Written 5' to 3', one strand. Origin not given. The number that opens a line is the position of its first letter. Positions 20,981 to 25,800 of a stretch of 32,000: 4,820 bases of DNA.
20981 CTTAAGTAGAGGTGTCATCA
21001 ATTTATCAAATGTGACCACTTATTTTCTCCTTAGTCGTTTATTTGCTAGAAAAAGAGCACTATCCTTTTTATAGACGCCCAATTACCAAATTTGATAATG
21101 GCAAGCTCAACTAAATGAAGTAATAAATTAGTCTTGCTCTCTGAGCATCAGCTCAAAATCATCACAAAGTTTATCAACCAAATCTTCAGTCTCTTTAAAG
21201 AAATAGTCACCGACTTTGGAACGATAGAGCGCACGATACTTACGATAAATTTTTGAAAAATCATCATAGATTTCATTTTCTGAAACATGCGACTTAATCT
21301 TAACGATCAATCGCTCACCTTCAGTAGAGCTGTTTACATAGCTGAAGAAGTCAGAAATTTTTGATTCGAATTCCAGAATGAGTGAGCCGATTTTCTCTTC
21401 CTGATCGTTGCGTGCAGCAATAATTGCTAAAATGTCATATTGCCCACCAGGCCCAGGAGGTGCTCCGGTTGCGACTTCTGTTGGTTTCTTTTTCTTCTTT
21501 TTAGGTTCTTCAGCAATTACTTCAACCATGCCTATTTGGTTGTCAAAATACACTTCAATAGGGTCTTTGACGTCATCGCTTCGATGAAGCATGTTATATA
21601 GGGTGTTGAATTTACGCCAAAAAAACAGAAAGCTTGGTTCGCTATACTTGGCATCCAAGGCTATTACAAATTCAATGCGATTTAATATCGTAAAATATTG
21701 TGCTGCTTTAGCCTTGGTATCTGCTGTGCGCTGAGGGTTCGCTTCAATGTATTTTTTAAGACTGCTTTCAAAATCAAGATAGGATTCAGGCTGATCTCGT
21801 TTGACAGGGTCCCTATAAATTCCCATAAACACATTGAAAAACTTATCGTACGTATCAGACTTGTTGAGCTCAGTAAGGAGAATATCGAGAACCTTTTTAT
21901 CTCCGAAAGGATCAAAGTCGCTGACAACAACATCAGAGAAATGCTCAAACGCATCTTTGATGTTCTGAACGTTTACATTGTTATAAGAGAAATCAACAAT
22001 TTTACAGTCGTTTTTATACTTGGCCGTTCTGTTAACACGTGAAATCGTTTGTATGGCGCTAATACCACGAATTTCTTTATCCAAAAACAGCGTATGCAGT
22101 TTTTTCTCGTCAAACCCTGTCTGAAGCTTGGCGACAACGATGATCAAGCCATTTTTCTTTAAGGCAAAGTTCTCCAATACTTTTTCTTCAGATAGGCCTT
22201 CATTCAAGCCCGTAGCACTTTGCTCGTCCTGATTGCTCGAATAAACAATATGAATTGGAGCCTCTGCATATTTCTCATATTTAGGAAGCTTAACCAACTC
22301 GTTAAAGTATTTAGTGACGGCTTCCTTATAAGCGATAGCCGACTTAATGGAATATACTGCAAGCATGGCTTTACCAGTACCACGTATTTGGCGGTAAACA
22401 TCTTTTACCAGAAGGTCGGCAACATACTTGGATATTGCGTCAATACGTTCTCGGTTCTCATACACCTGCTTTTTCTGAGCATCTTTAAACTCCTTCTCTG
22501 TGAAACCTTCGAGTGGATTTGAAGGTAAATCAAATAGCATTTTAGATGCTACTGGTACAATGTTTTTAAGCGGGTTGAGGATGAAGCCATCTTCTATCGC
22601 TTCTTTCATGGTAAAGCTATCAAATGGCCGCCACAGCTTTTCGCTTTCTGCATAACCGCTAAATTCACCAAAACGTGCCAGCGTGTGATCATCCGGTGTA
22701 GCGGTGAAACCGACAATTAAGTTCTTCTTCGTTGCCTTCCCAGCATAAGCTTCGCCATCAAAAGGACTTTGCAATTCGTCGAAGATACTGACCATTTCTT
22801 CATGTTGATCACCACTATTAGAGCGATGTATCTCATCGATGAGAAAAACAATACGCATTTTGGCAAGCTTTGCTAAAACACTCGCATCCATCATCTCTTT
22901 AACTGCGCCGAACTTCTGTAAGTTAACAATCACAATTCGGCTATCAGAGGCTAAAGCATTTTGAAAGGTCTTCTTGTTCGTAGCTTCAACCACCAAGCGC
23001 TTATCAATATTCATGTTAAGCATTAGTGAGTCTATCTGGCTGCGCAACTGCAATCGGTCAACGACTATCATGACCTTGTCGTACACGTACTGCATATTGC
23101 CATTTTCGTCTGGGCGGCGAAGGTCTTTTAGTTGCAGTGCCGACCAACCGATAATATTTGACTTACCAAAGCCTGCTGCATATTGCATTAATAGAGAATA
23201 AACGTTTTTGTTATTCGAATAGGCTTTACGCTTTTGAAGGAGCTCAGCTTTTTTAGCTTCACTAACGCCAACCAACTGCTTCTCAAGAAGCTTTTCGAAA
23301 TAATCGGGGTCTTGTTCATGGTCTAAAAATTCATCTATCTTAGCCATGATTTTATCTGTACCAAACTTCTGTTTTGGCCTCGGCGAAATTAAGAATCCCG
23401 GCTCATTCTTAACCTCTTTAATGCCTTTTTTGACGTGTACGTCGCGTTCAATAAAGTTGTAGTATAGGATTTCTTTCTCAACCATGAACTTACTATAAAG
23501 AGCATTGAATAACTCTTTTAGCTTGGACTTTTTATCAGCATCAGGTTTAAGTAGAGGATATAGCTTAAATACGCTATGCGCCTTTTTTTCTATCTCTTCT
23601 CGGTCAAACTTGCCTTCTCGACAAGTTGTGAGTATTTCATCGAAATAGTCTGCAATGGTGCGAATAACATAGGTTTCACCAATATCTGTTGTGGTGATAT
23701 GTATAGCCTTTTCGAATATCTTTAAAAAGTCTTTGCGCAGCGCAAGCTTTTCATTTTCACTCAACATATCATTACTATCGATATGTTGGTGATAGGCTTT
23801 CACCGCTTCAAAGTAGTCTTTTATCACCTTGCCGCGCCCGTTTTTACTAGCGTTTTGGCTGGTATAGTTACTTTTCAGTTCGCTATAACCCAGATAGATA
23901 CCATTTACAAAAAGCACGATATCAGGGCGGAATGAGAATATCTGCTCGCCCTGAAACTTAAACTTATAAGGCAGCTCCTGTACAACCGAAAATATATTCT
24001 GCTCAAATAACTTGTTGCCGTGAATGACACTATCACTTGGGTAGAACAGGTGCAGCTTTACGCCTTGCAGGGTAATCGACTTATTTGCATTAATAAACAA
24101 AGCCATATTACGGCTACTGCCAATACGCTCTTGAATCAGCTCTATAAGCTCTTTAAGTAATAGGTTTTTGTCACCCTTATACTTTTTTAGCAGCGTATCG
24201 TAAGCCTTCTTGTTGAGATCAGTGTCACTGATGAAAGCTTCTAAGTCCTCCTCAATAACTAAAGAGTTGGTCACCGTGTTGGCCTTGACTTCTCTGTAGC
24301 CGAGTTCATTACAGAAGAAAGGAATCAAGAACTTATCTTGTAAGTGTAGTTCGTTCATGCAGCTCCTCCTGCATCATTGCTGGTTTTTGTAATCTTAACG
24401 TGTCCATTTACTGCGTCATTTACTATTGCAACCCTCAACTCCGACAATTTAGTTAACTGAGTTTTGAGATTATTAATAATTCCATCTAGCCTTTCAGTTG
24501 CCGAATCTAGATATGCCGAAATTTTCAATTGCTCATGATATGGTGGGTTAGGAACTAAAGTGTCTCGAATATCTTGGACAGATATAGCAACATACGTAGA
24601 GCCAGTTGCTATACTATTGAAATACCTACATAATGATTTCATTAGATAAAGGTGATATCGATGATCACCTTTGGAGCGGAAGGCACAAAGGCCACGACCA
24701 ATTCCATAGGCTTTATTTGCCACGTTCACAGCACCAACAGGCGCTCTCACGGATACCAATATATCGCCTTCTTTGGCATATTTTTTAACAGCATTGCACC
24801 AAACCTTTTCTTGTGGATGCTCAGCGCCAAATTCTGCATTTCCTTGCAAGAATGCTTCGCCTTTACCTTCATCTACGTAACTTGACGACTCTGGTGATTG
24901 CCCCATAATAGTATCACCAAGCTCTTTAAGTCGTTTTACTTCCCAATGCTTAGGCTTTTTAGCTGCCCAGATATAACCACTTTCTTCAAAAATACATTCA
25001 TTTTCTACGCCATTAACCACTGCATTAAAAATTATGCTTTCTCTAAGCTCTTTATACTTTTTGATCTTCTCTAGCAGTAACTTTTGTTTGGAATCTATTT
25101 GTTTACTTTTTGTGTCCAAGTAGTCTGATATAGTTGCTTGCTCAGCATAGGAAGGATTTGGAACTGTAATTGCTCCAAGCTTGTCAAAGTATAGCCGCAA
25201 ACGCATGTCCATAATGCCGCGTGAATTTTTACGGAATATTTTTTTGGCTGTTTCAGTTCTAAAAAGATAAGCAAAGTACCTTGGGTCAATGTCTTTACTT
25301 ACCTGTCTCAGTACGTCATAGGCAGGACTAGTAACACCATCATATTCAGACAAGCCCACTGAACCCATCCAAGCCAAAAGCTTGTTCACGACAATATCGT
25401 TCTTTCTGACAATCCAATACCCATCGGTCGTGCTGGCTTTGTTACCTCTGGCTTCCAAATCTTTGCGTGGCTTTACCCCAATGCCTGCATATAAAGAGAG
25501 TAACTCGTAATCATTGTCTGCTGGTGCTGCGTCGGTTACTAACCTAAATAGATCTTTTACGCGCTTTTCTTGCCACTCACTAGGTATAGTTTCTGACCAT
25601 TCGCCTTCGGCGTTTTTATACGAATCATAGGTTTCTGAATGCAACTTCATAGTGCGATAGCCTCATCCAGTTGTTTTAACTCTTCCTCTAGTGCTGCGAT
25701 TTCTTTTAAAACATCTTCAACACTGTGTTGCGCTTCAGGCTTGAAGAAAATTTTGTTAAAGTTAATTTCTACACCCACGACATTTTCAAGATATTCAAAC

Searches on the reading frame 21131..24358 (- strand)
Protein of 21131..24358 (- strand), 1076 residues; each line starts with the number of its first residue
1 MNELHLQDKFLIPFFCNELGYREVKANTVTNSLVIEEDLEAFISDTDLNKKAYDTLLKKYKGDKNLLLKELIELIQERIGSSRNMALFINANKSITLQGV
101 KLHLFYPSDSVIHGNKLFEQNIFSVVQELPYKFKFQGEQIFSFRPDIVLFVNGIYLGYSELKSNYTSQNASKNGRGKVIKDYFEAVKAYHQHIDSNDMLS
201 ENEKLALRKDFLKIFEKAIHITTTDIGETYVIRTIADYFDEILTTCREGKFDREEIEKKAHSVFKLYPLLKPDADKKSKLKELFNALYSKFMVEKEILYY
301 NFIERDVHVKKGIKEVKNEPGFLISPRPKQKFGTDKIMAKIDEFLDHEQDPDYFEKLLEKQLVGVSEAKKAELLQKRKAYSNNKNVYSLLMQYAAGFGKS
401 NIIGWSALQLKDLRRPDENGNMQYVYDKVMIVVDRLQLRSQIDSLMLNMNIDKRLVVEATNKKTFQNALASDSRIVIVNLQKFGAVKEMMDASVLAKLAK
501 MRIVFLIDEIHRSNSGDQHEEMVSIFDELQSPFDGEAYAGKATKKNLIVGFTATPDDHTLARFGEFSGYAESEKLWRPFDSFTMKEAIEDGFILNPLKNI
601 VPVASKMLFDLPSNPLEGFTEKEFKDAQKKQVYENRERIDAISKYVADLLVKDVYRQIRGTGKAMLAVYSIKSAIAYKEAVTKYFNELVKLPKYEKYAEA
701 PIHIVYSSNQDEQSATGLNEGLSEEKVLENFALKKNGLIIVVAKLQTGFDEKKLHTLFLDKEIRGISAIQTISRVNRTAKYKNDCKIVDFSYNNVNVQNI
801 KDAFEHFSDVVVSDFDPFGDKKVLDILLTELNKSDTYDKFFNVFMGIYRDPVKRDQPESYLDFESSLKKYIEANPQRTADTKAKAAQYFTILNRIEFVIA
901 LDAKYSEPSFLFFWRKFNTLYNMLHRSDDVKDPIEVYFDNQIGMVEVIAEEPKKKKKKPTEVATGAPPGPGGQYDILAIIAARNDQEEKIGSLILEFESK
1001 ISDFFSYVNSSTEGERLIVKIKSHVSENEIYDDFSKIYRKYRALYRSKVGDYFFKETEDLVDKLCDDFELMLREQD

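Call 29: search_protein_families(library=pfam, proteins=[window:21131-24358:-], max_evalue=0.001)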
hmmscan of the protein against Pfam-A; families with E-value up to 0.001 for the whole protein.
window:21131-24358:- (1076 aa): 5 families
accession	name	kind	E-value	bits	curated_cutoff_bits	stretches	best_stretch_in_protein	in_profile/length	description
PF18766.7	SWI2_SNF2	-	9.8e-17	61.8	26.7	1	425-595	47-187/221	SWI2/SNF2 ATPase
PF04851.21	ResIII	-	1.1e-12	48.7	22.5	1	325-556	3-163/164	Type III restriction enzyme, res subunit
PF22679.2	T1R_D3-like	-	4.1e-12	47.2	27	1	736-790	101-156/158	Type I restriction enzyme subunit R domain 3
PF04313.20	HSDR_N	-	5.8e-10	39.8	25.1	1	1-169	2-149/198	Type I restriction enzyme R protein N terminus (HSDR_N)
PF00270.35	DEAD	-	2.4e-06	27.8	26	1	388-560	16-164/167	DEAD/DEAH box helicase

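Call 57: search_protein_families(library=padloc, proteins=[window:21131-24358:-], max_evalue=0.00001)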
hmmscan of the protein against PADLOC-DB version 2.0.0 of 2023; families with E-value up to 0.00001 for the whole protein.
window:21131-24358:- (1076 aa): 6 families
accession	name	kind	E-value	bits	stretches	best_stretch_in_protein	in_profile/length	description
PDLC03040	REase_I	-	1.8e-20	70.4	1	429-808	322-694/1029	Type I restriction enzyme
PDLC03048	REase_I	-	7e-20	68.8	2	427-719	300-556/976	Type I restriction enzyme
PDLC03041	REase_I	-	8.4e-14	48.5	1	466-910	417-844/1099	Type I restriction enzyme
PDLC03046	REase_I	-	1.9e-09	34.1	1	737-810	675-748/1025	Type I restriction enzyme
PDLC03044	REase_I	-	4.5e-09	32.9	0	735-821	630-712/1034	Type I restriction enzyme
PDLC03045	REase_I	-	1.4e-07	27.9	1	737-782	628-673/995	Type I restriction enzyme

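Call 90: search_protein_families(library=ncbifam, proteins=[window:21131-24358:-], max_evalue=0.00001)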
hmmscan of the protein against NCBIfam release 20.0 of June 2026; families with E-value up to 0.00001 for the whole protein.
window:21131-24358:- (1076 aa): 1 family
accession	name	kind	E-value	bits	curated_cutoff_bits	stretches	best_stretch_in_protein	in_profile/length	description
TIGR00348.1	hsdR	subfamily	1.2e-40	139.7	284.55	1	425-809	298-670/674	HsdR family type I site-specific deoxyribonuclease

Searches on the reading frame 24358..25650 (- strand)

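Call 29: search_protein_families(library=pfam, proteins=[window:24358-25650:-], max_evalue=0.001)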
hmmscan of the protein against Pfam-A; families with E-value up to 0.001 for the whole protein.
window:24358-25650:- (431 aa): 1 family
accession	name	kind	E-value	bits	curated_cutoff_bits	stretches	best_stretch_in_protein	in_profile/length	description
PF01420.25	Methylase_S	-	1.4e-25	90.9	22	2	233-400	1-167/168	Type I restriction modification DNA specificity domain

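Call 57: search_protein_families(library=padloc, proteins=[window:24358-25650:-], max_evalue=0.00001)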
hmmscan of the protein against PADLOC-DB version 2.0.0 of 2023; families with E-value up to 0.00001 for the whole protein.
window:24358-25650:- (431 aa): 90 families (the best 25 are shown)
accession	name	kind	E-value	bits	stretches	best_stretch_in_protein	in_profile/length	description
PDLC03105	Specificity_I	-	1.2e-65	220.7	1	6-424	5-441/448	Type I specificity subunit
PDLC03174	Specificity_I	-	3.8e-63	211.9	1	7-420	3-437/468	Type I specificity subunit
PDLC03090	Specificity_I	-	3.7e-61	205.7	1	7-420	3-433/434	Type I specificity subunit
PDLC03072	Specificity_I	-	2.7e-58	196.1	1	6-423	4-442/448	Type I specificity subunit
PDLC03191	Specificity_I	-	6.6e-53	178.5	1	7-422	10-434/436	Type I specificity subunit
PDLC03162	Specificity_I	-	1.8e-50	170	2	269-419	50-202/431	Type I specificity subunit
PDLC03087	Specificity_I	-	1.9e-42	143.7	2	20-200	218-402/418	Type I specificity subunit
PDLC03073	Specificity_I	-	5e-42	142.5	2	17-213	229-426/437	Type I specificity subunit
PDLC03114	Specificity_I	-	2.2e-36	123.7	1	232-389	6-169/410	Type I specificity subunit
PDLC04137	mad5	-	2.7e-34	117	2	235-406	2-180/392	mads_5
PDLC03107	Specificity_I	-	4.5e-33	112.9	2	235-406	2-177/392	Type I specificity subunit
PDLC03178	Specificity_I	-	1.8e-31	107.9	1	24-410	18-406/411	Type I specificity subunit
PDLC03089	Specificity_I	-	9.9e-31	105.3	2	235-386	4-170/446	Type I specificity subunit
PDLC03083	Specificity_I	-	4e-30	102.5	2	163-428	449-715/717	Type I specificity subunit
PDLC03184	Specificity_I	-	5.3e-30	102.6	1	233-386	9-166/554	Type I specificity subunit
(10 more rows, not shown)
